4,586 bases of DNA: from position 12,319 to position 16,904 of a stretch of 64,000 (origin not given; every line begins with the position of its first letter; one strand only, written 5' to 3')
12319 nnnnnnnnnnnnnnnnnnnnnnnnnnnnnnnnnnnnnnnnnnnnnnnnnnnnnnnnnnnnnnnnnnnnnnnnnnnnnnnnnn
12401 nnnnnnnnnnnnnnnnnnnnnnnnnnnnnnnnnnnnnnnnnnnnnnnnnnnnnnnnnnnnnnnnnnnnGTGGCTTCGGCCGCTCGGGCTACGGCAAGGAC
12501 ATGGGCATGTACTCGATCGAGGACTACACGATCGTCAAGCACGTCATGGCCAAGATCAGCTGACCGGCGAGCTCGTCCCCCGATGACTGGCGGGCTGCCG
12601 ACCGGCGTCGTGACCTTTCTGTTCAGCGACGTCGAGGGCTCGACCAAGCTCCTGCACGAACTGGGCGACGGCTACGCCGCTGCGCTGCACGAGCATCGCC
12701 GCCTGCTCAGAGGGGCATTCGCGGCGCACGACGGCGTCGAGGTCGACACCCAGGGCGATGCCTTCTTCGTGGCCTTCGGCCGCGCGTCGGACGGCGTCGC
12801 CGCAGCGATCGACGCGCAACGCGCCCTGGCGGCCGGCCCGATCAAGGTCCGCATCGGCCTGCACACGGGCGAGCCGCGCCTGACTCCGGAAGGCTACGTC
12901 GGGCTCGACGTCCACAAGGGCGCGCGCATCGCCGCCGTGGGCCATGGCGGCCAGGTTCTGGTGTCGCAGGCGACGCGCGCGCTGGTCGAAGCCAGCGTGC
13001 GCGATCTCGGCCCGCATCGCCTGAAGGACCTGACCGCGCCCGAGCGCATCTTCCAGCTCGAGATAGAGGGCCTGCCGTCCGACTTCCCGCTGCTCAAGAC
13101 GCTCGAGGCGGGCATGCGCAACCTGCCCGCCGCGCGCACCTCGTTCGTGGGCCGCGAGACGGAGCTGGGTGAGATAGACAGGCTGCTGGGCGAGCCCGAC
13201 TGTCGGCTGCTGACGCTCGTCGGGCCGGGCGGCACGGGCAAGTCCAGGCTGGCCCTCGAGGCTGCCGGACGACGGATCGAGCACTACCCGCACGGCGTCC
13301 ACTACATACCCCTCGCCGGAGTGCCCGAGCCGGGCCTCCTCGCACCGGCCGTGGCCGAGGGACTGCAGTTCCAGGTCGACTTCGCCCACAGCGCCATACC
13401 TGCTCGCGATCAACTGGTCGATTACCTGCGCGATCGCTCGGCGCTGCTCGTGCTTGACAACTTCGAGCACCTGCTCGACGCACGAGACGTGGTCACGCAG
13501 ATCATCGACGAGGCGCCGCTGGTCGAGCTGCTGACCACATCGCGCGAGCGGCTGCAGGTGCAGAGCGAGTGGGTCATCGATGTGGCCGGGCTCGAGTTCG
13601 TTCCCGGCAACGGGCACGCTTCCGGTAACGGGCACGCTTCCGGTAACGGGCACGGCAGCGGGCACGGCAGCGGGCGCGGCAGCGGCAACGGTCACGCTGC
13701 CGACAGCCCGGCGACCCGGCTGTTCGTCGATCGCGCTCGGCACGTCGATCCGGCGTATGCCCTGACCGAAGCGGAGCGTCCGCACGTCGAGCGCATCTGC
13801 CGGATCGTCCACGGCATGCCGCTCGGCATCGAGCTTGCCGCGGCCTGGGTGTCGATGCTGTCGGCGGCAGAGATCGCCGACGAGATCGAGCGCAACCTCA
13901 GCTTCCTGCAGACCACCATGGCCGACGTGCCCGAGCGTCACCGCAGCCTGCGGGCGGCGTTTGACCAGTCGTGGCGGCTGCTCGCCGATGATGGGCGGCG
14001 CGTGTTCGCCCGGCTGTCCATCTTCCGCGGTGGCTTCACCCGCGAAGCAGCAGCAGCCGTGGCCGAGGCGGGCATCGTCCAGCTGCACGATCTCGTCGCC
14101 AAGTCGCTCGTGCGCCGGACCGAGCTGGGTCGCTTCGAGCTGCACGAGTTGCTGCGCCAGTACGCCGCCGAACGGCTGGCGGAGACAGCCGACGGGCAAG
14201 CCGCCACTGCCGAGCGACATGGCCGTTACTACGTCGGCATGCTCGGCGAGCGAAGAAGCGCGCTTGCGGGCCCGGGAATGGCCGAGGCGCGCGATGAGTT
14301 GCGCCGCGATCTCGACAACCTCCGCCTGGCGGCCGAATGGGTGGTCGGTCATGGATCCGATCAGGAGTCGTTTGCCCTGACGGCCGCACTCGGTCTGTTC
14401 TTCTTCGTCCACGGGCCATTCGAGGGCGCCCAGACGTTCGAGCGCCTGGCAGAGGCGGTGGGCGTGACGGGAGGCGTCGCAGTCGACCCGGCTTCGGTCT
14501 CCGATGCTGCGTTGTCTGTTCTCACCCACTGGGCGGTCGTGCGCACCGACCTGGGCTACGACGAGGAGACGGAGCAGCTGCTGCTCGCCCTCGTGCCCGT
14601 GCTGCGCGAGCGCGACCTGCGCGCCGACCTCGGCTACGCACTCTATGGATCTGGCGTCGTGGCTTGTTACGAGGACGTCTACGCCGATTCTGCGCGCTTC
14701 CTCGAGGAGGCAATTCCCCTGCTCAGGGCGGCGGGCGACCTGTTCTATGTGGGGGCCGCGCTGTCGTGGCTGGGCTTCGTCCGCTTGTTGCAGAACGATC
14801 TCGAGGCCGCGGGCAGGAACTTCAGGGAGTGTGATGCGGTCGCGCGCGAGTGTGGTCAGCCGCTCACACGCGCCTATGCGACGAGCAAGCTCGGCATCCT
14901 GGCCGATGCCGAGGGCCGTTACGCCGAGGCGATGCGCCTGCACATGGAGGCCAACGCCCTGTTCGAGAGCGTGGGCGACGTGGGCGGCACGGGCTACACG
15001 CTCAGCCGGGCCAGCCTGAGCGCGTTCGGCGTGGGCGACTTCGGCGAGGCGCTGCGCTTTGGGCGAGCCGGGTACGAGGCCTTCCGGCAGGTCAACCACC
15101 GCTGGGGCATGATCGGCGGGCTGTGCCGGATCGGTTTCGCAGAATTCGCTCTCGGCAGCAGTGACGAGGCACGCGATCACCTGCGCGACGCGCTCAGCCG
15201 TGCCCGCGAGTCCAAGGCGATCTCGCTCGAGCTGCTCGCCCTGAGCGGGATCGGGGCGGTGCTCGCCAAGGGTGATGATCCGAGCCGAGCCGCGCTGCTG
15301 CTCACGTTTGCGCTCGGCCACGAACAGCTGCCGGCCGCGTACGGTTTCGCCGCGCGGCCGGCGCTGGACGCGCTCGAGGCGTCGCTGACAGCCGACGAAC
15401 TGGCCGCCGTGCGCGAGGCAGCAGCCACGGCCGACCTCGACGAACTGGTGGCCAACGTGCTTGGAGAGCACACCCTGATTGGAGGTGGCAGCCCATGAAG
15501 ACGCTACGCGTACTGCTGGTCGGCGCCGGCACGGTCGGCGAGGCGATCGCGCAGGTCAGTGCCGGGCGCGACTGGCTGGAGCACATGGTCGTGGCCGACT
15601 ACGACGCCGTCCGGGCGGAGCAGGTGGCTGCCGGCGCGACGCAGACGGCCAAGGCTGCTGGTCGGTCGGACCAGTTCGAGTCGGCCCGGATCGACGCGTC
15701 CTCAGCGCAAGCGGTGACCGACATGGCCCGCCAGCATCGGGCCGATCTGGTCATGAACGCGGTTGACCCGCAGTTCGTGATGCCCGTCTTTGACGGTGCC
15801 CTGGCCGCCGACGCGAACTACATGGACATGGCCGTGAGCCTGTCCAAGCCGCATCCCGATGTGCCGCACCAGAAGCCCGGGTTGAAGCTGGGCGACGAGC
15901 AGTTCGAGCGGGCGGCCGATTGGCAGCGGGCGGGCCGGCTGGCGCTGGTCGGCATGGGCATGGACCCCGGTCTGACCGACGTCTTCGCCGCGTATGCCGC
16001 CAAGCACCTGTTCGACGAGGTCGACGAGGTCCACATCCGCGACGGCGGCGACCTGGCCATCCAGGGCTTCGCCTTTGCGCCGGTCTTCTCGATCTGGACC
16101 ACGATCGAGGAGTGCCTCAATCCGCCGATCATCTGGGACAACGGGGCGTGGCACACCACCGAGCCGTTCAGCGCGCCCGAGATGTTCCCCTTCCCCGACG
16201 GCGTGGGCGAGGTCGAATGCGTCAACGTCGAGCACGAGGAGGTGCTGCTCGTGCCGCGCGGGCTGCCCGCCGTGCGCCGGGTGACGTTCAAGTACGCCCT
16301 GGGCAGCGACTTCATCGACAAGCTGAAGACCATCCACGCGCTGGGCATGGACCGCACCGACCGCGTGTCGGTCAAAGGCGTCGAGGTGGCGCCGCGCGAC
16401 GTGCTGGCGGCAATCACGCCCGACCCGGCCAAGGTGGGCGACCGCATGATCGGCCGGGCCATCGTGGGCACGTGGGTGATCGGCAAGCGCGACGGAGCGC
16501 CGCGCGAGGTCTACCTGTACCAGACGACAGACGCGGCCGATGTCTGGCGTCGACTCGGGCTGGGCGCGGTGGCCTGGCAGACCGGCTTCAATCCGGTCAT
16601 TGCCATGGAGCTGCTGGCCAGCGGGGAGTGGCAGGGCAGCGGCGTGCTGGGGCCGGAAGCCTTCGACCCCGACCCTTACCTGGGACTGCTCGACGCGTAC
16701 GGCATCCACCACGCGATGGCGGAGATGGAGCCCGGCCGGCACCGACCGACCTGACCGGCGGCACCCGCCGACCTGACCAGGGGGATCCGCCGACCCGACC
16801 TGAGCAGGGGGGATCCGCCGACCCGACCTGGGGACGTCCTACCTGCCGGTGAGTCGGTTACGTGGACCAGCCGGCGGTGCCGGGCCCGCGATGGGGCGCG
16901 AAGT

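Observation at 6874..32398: Uncharacterised interspersed repeat family built on a 20-nt core, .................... (15 clear copies, all intergenic)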

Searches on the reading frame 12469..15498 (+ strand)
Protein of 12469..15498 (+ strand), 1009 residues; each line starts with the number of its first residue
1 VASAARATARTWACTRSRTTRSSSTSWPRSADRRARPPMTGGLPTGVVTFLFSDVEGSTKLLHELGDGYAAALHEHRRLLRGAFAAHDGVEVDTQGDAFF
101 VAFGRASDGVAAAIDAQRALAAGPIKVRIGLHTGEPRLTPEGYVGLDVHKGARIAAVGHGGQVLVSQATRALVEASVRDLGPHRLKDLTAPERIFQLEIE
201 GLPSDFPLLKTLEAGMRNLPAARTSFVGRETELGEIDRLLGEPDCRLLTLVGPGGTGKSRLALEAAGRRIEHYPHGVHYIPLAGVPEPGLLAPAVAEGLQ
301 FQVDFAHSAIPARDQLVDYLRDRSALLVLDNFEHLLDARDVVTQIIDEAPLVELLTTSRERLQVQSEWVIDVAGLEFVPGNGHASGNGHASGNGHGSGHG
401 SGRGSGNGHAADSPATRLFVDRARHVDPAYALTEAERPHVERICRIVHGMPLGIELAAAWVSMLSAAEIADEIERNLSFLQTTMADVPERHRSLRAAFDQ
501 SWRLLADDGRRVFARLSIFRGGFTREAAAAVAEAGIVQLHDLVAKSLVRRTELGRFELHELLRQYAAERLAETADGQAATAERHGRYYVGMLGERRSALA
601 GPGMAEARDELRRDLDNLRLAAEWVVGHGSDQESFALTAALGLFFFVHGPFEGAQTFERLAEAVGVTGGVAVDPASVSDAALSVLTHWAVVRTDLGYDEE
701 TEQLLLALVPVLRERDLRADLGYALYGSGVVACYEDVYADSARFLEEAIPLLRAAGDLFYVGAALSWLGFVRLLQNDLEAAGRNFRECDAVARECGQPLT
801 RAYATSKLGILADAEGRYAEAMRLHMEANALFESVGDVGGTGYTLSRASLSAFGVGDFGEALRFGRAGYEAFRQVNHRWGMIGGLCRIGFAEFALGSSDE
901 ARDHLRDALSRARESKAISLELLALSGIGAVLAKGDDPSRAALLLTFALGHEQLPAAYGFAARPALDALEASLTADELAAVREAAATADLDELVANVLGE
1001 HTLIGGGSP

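Call 78: search_protein_families(library=pfam, proteins=[window:12469-15498:+])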
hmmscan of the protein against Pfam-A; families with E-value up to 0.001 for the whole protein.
window:12469-15498:+ (1009 aa): 6 families
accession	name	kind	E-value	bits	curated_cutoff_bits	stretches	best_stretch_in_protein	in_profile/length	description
PF00211.25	Guanylate_cyc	-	5.1e-08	33.2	21.9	1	46-174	7-156/183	Adenylate and Guanylate cyclase catalytic domain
PF13424.12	TPR_12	-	4.1e-07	30.5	30.1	0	804-874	5-77/77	Tetratricopeptide repeat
PF13401.12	AAA_22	-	6.7e-07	30.1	27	1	245-341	5-100/130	AAA domain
PF13191.12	AAA_16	-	1.4e-06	29.3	32.6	1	226-333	2-142/167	AAA ATPase domain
PF17874.7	TPR_MalT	-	0.0002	21.2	45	1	748-918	27-197/336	MalT-like TPR region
PF00931.28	NB-ARC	-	0.00032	20.5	23.5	1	236-359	8-136/248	NB-ARC domain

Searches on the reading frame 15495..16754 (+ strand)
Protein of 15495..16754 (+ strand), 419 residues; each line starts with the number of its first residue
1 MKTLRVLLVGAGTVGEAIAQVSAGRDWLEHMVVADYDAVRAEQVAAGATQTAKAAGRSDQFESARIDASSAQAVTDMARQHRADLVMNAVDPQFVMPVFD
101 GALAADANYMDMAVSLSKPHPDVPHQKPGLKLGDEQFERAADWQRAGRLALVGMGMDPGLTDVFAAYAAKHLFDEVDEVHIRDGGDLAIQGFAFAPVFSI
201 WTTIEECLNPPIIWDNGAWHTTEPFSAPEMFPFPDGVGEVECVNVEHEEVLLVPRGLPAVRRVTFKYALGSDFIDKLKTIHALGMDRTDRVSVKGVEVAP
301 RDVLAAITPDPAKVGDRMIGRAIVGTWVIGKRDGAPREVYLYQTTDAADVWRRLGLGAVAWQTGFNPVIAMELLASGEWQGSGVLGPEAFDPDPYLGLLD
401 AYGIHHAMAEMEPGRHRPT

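Call 13: search_protein_families(library=pfam, proteins=[window:15495-16754:+])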
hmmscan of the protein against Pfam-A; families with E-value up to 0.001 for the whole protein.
window:15495-16754:+ (419 aa): 3 families
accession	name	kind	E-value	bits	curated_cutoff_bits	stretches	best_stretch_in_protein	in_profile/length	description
PF16653.10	Sacchrp_dh_C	-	2.4e-24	87.3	31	1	155-404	1-265/265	Saccharopine dehydrogenase C-terminal domain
PF03435.24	Sacchrp_dh_NADP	-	1.3e-13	51.8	25.1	1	6-150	1-128/129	Saccharopine dehydrogenase NADP binding domain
PF02737.24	3HCDH_N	-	0.00038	20.9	22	1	6-90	2-86/180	3-hydroxyacyl-CoA dehydrogenase, NAD binding domain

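Call 14: find_encoding_contigs(protein=window:15495-16754:+, flank=10000, max_places=10)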
Protein window:15495-16754:+ (419 aa): no gene with exactly this product is on record in the collection.

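Call 19: find_homologous_proteins(query=window:15495-16754:+, max_evalue=1e-50)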
Query window:15495-16754:+ (419 aa): 7996 proteins with E <= 1e-50 among 8000 candidates; the best 120 are listed.
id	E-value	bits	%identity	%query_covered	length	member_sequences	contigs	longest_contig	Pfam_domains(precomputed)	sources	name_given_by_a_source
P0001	4.3e-282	953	100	100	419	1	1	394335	PF16653.11,PF03435.25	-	-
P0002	6.8e-232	788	81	99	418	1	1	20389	PF16653.11,PF03435.25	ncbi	ncbi:MAG: saccharopine dehydrogenase C-terminal domain-containing protein [Chloroflexota bacterium]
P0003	1.3e-231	787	83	99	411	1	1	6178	PF16653.11,PF03435.25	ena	-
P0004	6.4e-230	781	83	99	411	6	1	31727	PF16653.11,PF03435.25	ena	-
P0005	7.1e-230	781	82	99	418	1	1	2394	PF16653.11,PF03435.25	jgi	jgi:saccharopine dehydrogenase-like NADP-dependent oxidoreductase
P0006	1.0e-229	781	80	100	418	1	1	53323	PF16653.11,PF03435.25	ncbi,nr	ncbi:MAG TPA: saccharopine dehydrogenase C-terminal domain-containing protein [Candidatus Limnocylin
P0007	1.5e-227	774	80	99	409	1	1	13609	PF16653.11,PF03435.25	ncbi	-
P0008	6.6e-227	772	81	99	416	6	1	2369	PF16653.11,PF03435.25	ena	-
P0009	4.2e-226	769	79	100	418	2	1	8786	PF16653.11,PF03435.25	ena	-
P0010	5.0e-225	765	81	99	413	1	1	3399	PF16653.11,PF03435.25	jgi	jgi:saccharopine dehydrogenase (NAD+, L-lysine forming)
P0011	3.5e-224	763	81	99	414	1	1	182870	PF16653.11,PF03435.25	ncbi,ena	-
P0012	8.8e-224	761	80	99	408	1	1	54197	PF16653.11,PF03435.25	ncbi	-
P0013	1.2e-223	761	80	99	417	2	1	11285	PF16653.11,PF03435.25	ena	-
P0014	2.6e-223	760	81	99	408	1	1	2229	PF16653.11,PF03435.25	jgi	jgi:saccharopine dehydrogenase (NAD+, L-lysine forming)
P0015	4.5e-223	759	81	99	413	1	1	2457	PF16653.11,PF03435.25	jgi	jgi:saccharopine dehydrogenase (NAD+, L-lysine-forming)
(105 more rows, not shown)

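Call 26: find_encoding_contigs(protein=P0004, flank=10000, max_places=3)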
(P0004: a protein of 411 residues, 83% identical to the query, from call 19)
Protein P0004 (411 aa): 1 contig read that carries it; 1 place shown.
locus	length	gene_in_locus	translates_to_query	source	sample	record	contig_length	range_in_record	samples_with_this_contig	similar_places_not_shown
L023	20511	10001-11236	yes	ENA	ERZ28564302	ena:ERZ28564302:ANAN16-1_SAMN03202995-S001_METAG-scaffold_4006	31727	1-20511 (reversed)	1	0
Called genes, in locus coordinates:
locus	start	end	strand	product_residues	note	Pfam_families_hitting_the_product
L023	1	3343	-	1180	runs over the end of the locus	PF12773:DZR, PF13240:Zn_Ribbon_1 (weak), PF24463:DUF7577 (faint), PF00211:Guanylate_cyc, PF13191:AAA_16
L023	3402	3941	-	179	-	-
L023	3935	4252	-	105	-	-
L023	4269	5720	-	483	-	PF01946:Thi4 (weak), PF01266:DAO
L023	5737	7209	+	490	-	-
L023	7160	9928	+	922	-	-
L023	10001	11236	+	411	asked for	PF03435:Sacchrp_dh_NADP, PF16653:Sacchrp_dh_C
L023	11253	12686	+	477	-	PF00202:Aminotran_3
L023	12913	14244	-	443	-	PF00202:Aminotran_3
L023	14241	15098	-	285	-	PF00528:BPD_transp_1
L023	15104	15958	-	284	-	PF00528:BPD_transp_1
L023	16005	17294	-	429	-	PF01547:SBP_bac_1, PF13416:SBP_bac_8, PF13343:SBP_bac_6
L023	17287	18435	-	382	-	PF00005:ABC_tran, PF08402:TOBE_2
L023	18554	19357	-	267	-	-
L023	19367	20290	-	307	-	PF00528:BPD_transp_1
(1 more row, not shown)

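Call 27: find_encoding_contigs(protein=P0011, flank=10000, max_places=3)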
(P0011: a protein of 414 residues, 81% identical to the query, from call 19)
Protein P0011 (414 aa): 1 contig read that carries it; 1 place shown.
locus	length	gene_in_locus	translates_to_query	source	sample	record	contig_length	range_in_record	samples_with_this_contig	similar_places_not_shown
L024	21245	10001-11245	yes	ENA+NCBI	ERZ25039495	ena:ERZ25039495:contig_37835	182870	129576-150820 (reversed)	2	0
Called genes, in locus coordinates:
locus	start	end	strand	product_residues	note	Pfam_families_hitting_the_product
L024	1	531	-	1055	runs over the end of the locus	PF12773:DZR, PF13240:Zn_Ribbon_1 (faint), PF00211:Guanylate_cyc, PF13191:AAA_16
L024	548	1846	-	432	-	-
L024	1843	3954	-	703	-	PF00211:Guanylate_cyc, PF13191:AAA_16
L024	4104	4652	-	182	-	PF01661:Macro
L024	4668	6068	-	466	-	PF00232:Glyco_hydro_1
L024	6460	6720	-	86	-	PF12844:HTH_19, PF13560:HTH_31, PF01381:HTH_3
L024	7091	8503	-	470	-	PF01946:Thi4, PF01266:DAO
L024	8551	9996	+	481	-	PF00171:Aldedh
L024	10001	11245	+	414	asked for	PF03435:Sacchrp_dh_NADP, PF16653:Sacchrp_dh_C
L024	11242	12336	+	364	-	PF00202:Aminotran_3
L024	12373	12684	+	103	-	-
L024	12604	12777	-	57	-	-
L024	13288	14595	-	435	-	PF00202:Aminotran_3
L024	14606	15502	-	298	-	PF00528:BPD_transp_1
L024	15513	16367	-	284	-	PF00528:BPD_transp_1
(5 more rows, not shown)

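Call 28: find_encoding_contigs(protein=P0002, flank=10000, max_places=3)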
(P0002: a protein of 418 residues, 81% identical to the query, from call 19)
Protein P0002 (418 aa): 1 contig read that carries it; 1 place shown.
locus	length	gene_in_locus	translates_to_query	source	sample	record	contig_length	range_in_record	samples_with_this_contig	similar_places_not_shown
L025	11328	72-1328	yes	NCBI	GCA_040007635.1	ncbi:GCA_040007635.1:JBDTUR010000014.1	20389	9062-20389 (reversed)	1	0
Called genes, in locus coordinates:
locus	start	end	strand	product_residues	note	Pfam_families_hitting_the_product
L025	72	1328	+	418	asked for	PF03435:Sacchrp_dh_NADP, PF16653:Sacchrp_dh_C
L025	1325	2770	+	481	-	PF00202:Aminotran_3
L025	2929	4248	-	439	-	PF00202:Aminotran_3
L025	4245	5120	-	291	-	PF00528:BPD_transp_1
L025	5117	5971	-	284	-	PF00528:BPD_transp_1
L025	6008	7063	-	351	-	PF01547:SBP_bac_1, PF13416:SBP_bac_8, PF13343:SBP_bac_6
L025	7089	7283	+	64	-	-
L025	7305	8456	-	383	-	PF00005:ABC_tran, PF08402:TOBE_2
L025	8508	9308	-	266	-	PF00528:BPD_transp_1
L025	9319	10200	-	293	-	PF00528:BPD_transp_1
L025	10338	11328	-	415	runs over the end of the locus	PF01547:SBP_bac_1, PF13531:SBP_bac_11 (faint), PF13343:SBP_bac_6 (faint)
